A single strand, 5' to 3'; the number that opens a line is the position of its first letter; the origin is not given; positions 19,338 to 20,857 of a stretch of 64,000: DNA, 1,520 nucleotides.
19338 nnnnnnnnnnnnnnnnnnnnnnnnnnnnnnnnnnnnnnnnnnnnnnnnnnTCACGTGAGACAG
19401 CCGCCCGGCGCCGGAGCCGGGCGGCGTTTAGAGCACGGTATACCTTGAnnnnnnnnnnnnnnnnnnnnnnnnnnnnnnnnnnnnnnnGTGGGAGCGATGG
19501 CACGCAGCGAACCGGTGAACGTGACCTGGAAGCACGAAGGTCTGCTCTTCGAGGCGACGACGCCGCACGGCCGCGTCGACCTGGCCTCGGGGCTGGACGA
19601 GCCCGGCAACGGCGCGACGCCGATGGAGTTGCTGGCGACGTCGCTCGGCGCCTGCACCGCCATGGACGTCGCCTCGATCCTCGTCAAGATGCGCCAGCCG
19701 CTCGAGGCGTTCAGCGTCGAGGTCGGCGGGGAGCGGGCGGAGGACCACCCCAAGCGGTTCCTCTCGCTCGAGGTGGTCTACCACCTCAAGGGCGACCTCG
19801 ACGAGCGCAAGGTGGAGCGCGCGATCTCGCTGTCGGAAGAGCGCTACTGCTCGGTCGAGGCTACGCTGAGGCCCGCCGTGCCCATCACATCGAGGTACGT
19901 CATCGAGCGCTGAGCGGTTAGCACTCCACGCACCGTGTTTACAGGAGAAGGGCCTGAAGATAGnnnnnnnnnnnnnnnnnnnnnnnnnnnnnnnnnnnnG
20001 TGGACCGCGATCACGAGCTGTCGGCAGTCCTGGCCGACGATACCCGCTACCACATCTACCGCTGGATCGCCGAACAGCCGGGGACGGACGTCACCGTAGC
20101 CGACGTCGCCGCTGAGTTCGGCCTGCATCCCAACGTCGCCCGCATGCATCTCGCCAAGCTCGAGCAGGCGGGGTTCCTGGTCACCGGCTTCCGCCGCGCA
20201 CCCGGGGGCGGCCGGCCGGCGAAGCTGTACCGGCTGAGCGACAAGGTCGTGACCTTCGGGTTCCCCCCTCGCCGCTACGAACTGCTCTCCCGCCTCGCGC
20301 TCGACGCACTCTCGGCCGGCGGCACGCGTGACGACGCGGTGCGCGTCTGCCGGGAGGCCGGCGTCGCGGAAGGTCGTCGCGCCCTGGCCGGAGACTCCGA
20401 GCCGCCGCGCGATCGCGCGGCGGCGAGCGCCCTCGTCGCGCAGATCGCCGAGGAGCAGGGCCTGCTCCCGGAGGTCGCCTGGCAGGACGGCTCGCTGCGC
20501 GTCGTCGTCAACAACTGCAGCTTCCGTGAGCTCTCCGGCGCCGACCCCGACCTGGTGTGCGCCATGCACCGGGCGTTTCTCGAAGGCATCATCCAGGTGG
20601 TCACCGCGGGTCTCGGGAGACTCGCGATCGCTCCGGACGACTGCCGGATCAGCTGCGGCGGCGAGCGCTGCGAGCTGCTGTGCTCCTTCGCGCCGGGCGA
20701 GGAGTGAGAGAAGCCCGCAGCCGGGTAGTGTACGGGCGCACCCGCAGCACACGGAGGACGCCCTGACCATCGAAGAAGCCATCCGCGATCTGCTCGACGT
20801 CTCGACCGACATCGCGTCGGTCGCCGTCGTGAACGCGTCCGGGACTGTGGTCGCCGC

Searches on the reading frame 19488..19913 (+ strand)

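Call 13: search_protein_families(library=ncbifam, proteins=[window:19488-19913:+], max_evalue=0.001)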
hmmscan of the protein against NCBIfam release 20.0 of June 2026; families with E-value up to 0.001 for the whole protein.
window:19488-19913:+ (141 aa): 2 families
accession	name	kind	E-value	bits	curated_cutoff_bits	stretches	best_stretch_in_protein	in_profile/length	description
NF008009.0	PRK10738.1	equivalog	2.3e-19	69.6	138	1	17-139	9-131/134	OsmC family protein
NF041052.1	OsmC_like_Se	domain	4.7e-06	26.6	95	1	40-138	37-141/144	OsmC-related (seleno)protein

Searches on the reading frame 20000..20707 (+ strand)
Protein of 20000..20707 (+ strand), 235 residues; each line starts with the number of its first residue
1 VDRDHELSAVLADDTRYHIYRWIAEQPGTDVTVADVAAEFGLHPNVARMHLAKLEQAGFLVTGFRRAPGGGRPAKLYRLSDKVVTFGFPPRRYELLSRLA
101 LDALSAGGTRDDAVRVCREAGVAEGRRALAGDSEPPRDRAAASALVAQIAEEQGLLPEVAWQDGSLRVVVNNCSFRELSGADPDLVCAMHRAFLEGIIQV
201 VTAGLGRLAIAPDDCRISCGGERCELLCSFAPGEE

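Call 13: search_protein_families(library=ncbifam, proteins=[window:20000-20707:+], max_evalue=0.001)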
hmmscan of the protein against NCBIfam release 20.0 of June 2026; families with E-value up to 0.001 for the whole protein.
window:20000-20707:+ (235 aa): 1 family
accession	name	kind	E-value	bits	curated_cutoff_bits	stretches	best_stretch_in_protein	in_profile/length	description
NF033788.1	HTH_metalloreg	subfamily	3.5e-06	26.7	55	1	7-61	4-56/77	metalloregulator ArsR/SmtB family transcription factor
